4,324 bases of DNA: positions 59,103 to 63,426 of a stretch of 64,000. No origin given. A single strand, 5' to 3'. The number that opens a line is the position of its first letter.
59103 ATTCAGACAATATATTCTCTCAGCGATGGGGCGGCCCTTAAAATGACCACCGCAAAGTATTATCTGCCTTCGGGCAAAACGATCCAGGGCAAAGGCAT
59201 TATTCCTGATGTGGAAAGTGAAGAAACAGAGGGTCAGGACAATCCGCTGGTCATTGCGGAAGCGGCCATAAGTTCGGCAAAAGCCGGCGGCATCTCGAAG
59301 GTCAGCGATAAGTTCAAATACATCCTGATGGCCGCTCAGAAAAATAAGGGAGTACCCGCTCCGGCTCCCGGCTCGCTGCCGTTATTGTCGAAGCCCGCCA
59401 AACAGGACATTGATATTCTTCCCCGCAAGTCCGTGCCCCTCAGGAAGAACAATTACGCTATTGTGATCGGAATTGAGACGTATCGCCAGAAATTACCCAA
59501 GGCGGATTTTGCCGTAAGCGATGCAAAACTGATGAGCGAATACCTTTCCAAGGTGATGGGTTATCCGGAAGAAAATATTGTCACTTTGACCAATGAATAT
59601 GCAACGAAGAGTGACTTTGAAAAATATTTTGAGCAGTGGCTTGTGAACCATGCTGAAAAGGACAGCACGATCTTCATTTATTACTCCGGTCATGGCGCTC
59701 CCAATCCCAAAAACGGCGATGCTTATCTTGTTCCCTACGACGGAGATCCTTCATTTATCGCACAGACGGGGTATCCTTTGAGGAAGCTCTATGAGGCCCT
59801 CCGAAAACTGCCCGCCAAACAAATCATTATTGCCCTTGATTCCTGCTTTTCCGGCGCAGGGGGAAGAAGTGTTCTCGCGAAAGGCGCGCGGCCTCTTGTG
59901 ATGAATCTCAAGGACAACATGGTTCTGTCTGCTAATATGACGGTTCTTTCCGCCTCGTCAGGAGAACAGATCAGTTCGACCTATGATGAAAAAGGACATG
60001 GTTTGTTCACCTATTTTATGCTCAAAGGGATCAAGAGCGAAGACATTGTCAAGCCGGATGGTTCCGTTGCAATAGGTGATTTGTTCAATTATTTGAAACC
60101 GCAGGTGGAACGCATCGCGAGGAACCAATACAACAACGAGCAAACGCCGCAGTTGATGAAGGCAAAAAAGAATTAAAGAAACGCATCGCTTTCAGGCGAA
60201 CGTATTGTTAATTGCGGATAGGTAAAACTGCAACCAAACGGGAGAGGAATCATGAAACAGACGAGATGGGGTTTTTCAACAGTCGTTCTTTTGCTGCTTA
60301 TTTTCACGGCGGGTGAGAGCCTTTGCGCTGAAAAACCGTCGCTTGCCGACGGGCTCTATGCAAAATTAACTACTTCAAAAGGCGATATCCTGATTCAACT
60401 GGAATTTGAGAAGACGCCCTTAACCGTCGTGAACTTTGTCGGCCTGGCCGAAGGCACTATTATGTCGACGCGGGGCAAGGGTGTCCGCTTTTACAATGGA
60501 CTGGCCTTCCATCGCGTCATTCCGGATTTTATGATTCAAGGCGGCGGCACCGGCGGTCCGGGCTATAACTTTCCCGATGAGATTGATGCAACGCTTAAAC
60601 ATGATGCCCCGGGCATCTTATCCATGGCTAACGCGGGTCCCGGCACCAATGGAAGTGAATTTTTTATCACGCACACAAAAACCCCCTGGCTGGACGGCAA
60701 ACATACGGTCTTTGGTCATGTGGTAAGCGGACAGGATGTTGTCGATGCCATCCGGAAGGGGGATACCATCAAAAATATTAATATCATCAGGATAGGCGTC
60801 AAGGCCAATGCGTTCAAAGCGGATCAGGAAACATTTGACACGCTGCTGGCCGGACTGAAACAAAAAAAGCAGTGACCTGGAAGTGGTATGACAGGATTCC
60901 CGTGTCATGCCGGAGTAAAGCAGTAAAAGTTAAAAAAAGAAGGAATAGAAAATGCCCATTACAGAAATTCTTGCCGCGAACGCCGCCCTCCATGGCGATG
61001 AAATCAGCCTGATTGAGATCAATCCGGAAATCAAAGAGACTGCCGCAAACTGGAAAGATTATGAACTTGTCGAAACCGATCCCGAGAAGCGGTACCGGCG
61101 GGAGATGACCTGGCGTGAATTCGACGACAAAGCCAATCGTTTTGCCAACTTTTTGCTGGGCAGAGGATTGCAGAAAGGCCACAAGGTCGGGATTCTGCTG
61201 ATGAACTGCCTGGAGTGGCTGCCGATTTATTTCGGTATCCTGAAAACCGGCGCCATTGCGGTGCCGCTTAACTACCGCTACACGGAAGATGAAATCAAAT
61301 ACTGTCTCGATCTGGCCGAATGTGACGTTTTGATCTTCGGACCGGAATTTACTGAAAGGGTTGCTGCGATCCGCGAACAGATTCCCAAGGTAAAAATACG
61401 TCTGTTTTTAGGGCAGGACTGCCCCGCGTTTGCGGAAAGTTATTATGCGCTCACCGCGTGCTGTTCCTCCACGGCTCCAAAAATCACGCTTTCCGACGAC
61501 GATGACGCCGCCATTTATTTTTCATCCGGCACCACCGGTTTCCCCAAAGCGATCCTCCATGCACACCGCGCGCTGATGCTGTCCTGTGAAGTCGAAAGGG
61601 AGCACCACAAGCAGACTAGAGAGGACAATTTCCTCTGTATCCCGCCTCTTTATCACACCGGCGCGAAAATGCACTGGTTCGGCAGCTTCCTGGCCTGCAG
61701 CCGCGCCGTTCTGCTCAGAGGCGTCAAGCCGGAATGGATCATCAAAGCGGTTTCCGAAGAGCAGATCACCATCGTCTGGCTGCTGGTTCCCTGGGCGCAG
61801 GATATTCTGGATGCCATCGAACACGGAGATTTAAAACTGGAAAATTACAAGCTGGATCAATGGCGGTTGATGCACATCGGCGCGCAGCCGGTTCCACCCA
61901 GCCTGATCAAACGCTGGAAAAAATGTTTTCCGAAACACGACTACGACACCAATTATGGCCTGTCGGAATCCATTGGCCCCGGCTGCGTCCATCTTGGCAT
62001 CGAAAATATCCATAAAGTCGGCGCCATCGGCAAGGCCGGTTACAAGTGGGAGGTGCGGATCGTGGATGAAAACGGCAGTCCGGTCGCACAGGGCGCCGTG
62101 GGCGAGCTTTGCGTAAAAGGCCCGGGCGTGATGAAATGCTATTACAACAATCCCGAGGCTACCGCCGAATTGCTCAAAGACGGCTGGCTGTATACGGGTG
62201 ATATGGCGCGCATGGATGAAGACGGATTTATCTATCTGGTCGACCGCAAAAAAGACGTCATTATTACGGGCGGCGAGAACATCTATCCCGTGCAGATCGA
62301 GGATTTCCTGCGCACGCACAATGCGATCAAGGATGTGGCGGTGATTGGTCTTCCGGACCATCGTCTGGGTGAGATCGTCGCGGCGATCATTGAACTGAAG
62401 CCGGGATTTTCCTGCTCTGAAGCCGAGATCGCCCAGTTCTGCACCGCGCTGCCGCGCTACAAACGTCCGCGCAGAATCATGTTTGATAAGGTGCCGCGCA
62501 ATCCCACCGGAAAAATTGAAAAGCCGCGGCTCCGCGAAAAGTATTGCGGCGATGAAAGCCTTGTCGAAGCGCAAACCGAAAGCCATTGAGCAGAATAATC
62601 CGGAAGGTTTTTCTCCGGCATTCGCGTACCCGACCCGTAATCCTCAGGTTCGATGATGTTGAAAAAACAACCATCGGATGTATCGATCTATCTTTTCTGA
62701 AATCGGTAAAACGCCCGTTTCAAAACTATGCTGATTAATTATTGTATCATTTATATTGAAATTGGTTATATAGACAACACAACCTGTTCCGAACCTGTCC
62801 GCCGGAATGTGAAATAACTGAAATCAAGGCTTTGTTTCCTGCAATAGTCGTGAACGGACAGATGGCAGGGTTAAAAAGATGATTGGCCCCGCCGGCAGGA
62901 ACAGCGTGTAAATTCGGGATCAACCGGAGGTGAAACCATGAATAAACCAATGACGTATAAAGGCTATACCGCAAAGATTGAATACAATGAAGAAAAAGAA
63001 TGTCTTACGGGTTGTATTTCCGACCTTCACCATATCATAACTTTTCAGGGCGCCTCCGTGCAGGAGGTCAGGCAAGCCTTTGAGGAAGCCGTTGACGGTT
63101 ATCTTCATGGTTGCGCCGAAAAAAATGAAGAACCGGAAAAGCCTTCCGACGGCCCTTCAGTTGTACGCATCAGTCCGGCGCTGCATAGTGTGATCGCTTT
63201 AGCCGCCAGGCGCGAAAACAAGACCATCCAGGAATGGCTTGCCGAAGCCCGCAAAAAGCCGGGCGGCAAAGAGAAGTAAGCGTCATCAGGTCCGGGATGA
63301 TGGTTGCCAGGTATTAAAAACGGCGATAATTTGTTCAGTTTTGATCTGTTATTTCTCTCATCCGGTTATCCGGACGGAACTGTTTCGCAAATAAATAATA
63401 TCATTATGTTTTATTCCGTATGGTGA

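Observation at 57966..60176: Secreted single-chain fusion of an S41/PDZ serine protease and an intact caspase-like cysteine protease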

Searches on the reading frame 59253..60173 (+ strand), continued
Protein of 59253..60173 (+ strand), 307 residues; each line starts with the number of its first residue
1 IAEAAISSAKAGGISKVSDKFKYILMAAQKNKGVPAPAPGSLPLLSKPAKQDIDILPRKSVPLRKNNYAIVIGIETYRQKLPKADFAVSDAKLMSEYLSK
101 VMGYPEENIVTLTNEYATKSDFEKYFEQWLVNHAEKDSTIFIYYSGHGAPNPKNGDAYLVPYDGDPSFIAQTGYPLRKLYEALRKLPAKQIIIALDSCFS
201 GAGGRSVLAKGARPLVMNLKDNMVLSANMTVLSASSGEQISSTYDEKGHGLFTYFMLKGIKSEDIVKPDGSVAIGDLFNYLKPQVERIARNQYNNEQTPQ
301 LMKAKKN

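Call 55: search_protein_families(library=pfam, proteins=[P0311, P0326, P0330, P0372, P0377, P0386, P0389, P0391, P0444, P0452], max_evalue=0.00001)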
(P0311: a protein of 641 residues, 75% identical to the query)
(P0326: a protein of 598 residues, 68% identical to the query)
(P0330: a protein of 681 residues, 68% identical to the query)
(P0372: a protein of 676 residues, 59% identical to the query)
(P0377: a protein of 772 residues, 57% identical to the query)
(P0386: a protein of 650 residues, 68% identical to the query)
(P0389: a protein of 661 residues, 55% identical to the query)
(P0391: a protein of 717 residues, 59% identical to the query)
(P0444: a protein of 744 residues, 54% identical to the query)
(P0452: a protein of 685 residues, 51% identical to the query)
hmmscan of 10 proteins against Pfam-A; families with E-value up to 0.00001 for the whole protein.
P0311 (641 aa): 20 families
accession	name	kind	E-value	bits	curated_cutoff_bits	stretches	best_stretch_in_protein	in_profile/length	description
PF07719.23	TPR_2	-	1.4e-34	115.7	27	3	99-128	4-33/34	Tetratricopeptide repeat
PF00515.34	TPR_1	-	1.2e-29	101.3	27.8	2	98-127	3-32/34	Tetratricopeptide repeat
PF13414.12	TPR_11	-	9.4e-26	89.7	26.8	2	103-131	1-29/42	TPR repeat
PF13181.12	TPR_8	-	1.5e-23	81.3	25.7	2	98-129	3-34/34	Tetratricopeptide repeat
PF13432.12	TPR_16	-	1.5e-21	76.9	32.7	2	137-193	4-60/65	Tetratricopeptide repeat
PF13424.12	TPR_12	-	6.4e-20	71.6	30.1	2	97-159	4-74/77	Tetratricopeptide repeat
PF14559.12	TPR_19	-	8.7e-18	64.9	25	1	110-163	5-58/68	Tetratricopeptide repeat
PF13431.12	TPR_17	-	1.6e-17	62.7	24.4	0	49-79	3-33/34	Tetratricopeptide repeat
PF13174.12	TPR_6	-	1.7e-17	63.2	26.3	0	62-87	3-28/33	Tetratricopeptide repeat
PF00656.27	Peptidase_C14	-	8.6e-16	58.8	21.4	1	402-635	3-223/233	Caspase domain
PF13428.12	TPR_14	-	7.3e-15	54.4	23.5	0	99-138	4-43/44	Tetratricopeptide repeat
PF13176.12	TPR_7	-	2.1e-14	52.7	27.9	0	102-126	5-29/36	Tetratricopeptide repeat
PF23914.1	TPR_CcmH_CycH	-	4.8e-14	52.9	42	1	50-161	41-152/158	Cytochrome c-type biogenesis protein H TPR domain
PF13180.12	PDZ_2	-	1.4e-12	48.2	27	1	262-345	1-80/80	PDZ domain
PF12895.13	ANAPC3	-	4.5e-12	46.5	27.2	1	91-155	18-81/82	Anaphase-promoting complex, cyclosome, subunit 3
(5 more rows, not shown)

P0326 (598 aa): 6 families
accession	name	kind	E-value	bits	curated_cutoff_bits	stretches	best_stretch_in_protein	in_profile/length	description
PF13365.12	Trypsin_2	-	1.2e-27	97.9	27.6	1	58-189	1-144/144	Trypsin-like peptidase domain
PF00656.27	Peptidase_C14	-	1.8e-14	54.5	21.4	1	360-592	3-223/233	Caspase domain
PF13180.12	PDZ_2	-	1.6e-12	48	27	1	226-310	2-74/80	PDZ domain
PF00089.32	Trypsin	-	5.2e-12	46.5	20.6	1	52-208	20-215/220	Trypsin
PF00595.29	PDZ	-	1.6e-08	35.2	23.2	1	221-291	6-68/81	PDZ domain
PF17820.7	PDZ_6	-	1e-06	28.8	27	1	252-290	2-40/54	PDZ domain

P0330 (681 aa): 2 families
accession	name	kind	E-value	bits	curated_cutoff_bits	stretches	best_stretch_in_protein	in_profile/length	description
PF22599.2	SecDF_P1_head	-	9.2e-33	113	27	1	283-387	10-114/114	SecDF, P1 head subdomain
PF00656.27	Peptidase_C14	-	1.2e-15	58.2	21.4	1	436-672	3-227/233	Caspase domain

P0372 (676 aa): 14 families
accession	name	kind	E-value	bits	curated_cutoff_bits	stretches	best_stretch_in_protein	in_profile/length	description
PF07719.23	TPR_2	-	3.4e-20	70.9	27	0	116-147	3-34/34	Tetratricopeptide repeat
PF00656.27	Peptidase_C14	-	9e-18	65.2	21.4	1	426-659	3-223/233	Caspase domain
PF00515.34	TPR_1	-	7.6e-17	60.8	27.8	0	151-181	4-34/34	Tetratricopeptide repeat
PF13432.12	TPR_16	-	6.6e-13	49.3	32.7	0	120-171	3-54/65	Tetratricopeptide repeat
PF13180.12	PDZ_2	-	3.2e-12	47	27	1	280-364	1-80/80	PDZ domain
PF13424.12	TPR_12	-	1.5e-11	44.8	30.1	0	157-210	12-66/77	Tetratricopeptide repeat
PF13414.12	TPR_11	-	3.2e-10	40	26.8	0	46-85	3-42/42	TPR repeat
PF14559.12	TPR_19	-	5.5e-10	39.9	25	0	126-189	3-66/68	Tetratricopeptide repeat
PF13428.12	TPR_14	-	5.2e-09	36.4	23.5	0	116-148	3-35/44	Tetratricopeptide repeat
PF13431.12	TPR_17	-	1.4e-07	31.7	24.4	0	61-89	3-31/34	Tetratricopeptide repeat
PF13181.12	TPR_8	-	3.5e-07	30.3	25.7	0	151-180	4-33/34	Tetratricopeptide repeat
PF00595.29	PDZ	-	4.7e-07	30.5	23.2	1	277-351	7-80/81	PDZ domain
PF13371.12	TPR_9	-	8.8e-07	29.3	35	0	186-217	33-65/73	Tetratricopeptide repeat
PF17820.7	PDZ_6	-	2.6e-06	27.5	27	1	301-353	3-54/54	PDZ domain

P0377 (772 aa): 8 families
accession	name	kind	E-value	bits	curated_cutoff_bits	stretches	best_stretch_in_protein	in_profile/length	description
PF00023.36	Ank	-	4e-79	256.4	21.1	4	385-418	1-33/33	Ankyrin repeat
PF12796.13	Ank_2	-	9.8e-78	257.3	27.3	7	29-117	2-90/90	Ankyrin repeats (3 copies)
PF13637.12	Ank_4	-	3e-65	215.1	22.7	5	392-440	3-50/50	Ankyrin repeats (many copies)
PF13857.12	Ank_5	-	3.6e-63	209.3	27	4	43-97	1-56/56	Ankyrin repeats (many copies)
PF13606.12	Ank_3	-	5.8e-55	176.4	22.3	0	242-268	2-28/30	Ankyrin repeat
PF24521.3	Ank_KRIT1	-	3.1e-19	69.6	80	0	389-462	49-127/149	KRIT1 ankyrin-repeats domain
PF00656.27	Peptidase_C14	-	3.9e-17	63.2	21.4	1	520-755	3-225/233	Caspase domain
PF23745.1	ANK_LRRK2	-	3.7e-07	30.5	27.5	0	364-442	42-115/130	LRRK2 ANK repeat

P0386 (650 aa): 17 families
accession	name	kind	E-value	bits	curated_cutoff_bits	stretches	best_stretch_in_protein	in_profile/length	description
PF12796.13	Ank_2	-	7.5e-30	103.8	27.3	2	26-115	1-88/90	Ankyrin repeats (3 copies)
PF00515.34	TPR_1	-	2.2e-22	78.3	27.8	1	184-215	3-34/34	Tetratricopeptide repeat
PF07719.23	TPR_2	-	1.9e-20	71.6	27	1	184-215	3-34/34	Tetratricopeptide repeat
PF00023.36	Ank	-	1.7e-18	66.1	21.1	1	55-85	4-33/33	Ankyrin repeat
PF13181.12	TPR_8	-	6.4e-16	57.5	25.7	1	185-215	4-34/34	Tetratricopeptide repeat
PF13637.12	Ank_4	-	1.7e-14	54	22.7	1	59-107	3-50/50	Ankyrin repeats (many copies)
PF00656.27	Peptidase_C14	-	4.4e-14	53.2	21.4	1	455-648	3-192/233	Caspase domain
PF13606.12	Ank_3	-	2.2e-13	49.3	22.3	0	87-114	2-29/30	Ankyrin repeat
PF13857.12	Ank_5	-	4.5e-11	43.3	27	0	54-94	16-56/56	Ankyrin repeats (many copies)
PF13432.12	TPR_16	-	4.4e-10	40.2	32.7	0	188-243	3-57/65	Tetratricopeptide repeat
PF13424.12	TPR_12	-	5.5e-10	39.7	30.1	0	184-244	5-73/77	Tetratricopeptide repeat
PF13180.12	PDZ_2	-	5.1e-09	36.7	27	1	316-397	3-80/80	PDZ domain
PF13414.12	TPR_11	-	1.4e-08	34.7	26.8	1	191-227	3-39/42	TPR repeat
PF13431.12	TPR_17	-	2e-08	34.3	24.4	0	205-235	2-32/34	Tetratricopeptide repeat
PF13174.12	TPR_6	-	3.6e-08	34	26.3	0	187-214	5-32/33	Tetratricopeptide repeat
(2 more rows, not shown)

P0389 (661 aa): 8 families
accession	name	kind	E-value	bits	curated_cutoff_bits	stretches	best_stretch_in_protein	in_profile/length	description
PF12796.13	Ank_2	-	2.6e-60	201.4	27.3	4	150-242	1-90/90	Ankyrin repeats (3 copies)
PF00023.36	Ank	-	4.6e-56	184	21.1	4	14-45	1-32/33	Ankyrin repeat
PF13857.12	Ank_5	-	2.6e-50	168.3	27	4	1-52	1-53/56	Ankyrin repeats (many copies)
PF13637.12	Ank_4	-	1.4e-44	149.5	22.7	3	283-331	2-50/50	Ankyrin repeats (many copies)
PF13606.12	Ank_3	-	3.5e-38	125.1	22.3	1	14-41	1-28/30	Ankyrin repeat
PF00656.27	Peptidase_C14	-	1.8e-19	70.8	21.4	1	410-643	3-223/233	Caspase domain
PF24521.3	Ank_KRIT1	-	9.1e-19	68.1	80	1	145-235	17-108/149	KRIT1 ankyrin-repeats domain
PF23745.1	ANK_LRRK2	-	8e-09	35.9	27.5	0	144-236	29-117/130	LRRK2 ANK repeat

P0391 (717 aa): 1 family
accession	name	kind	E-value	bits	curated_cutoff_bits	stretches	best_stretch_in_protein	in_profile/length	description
PF00656.27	Peptidase_C14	-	1.7e-16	61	21.4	1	464-700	2-225/233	Caspase domain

P0444 (744 aa): 20 families
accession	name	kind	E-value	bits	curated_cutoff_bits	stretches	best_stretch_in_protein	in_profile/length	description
PF13414.12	TPR_11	-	5.1e-78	256.9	26.8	8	123-156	6-39/42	TPR repeat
PF00515.34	TPR_1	-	6.1e-53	175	27.8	4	111-144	1-34/34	Tetratricopeptide repeat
PF13181.12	TPR_8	-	2.3e-46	152.4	25.7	3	78-109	2-33/34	Tetratricopeptide repeat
PF13431.12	TPR_17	-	2.9e-41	136.7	24.4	1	65-96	1-32/34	Tetratricopeptide repeat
PF07719.23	TPR_2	-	1.8e-40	134.1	27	2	77-109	1-33/34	Tetratricopeptide repeat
PF13432.12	TPR_16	-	1.8e-31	108.6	32.7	2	615-678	2-65/65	Tetratricopeptide repeat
PF14559.12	TPR_19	-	9.4e-22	77.6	25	0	592-649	7-64/68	Tetratricopeptide repeat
PF13424.12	TPR_12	-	5.9e-20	71.7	30.1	3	111-175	3-75/77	Tetratricopeptide repeat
PF13428.12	TPR_14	-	6.5e-20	70.1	23.5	0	612-651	3-42/44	Tetratricopeptide repeat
PF13176.12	TPR_7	-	4.9e-19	67.2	27.9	0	649-678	4-33/36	Tetratricopeptide repeat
PF00656.27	Peptidase_C14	-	4.6e-15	56.4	21.4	1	277-509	2-223/233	Caspase domain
PF13174.12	TPR_6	-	3.2e-14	52.9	26.3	0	113-140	2-29/33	Tetratricopeptide repeat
PF24575.1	TPR_Slam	-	7.5e-12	46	35.2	0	100-145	38-81/104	Surface lipoprotein assembly modifier, N-terminal TPR repeats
PF13371.12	TPR_9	-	1.8e-10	41.1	35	0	58-109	10-61/73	Tetratricopeptide repeat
PF23914.1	TPR_CcmH_CycH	-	1.4e-09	38.4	42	0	572-677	46-154/158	Cytochrome c-type biogenesis protein H TPR domain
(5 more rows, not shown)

P0452 (685 aa): 8 families
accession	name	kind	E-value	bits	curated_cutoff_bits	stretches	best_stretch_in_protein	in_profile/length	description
PF00656.27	Peptidase_C14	-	1e-14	55.3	21.4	1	436-666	3-223/233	Caspase domain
PF25174.1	Beta-prop_THOC3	-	2.4e-14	53.4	305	1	7-164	93-246/272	THOC3 beta-propeller domain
PF23414.1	Beta-prop_EML_2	-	1e-08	35.4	90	1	27-144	25-137/266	Echinoderm microtubule-associated protein second beta-propeller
PF00400.38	WD40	-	2.4e-08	34.6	27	1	80-113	8-39/39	WD domain, G-beta repeat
PF24807.1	WD40_CDC20-Fz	-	1.1e-07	31.9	200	1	6-125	55-175/292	CDC20/Fizzy WD40 domain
PF25173.1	Beta-prop_WDR3_1st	-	1.8e-07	31.5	154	1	5-132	32-160/184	WDR3 first beta-propeller domain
PF23393.2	Beta-prop_WDR90_POC16_2nd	-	6.9e-07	29.2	60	1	62-145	201-279/291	WDR90/POC16, second beta-propeller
PF24814.1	WD40_Prp19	-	8.5e-07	28.7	320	0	6-34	139-169/281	Prp19 WD40 domain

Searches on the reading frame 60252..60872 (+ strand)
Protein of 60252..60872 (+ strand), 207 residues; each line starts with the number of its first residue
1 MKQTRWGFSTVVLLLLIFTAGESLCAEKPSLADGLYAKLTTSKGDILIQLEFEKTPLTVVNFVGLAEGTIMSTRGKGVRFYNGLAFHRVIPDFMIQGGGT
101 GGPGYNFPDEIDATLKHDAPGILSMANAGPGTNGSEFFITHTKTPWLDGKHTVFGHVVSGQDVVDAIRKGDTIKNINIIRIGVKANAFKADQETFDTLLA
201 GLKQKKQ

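Call 36: search_protein_families(library=pfam, proteins=[window:60252-60872:+], max_evalue=0.001)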
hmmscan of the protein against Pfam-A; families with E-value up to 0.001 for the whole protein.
window:60252-60872:+ (207 aa): 1 family
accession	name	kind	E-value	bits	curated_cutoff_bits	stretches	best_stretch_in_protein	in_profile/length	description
PF00160.26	Pro_isomerase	-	4.3e-44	151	21.7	1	37-181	2-157/159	Cyclophilin type peptidyl-prolyl cis-trans isomerase/CLD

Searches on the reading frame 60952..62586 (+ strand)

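Call 36: search_protein_families(library=pfam, proteins=[window:60952-62586:+], max_evalue=0.001)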
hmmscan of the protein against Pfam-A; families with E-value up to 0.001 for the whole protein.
window:60952-62586:+ (545 aa): 2 families
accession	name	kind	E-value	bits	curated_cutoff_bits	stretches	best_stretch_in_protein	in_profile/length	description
PF00501.34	AMP-binding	-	5.4e-74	249.7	29.9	1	29-398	3-384/384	AMP-binding enzyme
PF13193.12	AMP-binding_C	-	1.6e-11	45.4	24.5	1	448-521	1-76/76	AMP-binding enzyme C-terminal domain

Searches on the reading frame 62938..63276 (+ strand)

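Call 36: search_protein_families(library=pfam, proteins=[window:62938-63276:+], max_evalue=0.001)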
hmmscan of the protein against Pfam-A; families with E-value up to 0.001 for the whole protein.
window:62938-63276:+ (113 aa): 1 family
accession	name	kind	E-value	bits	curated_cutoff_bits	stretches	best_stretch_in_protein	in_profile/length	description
PF05534.18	HicB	-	4.3e-11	43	21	1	55-102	1-48/51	HicB family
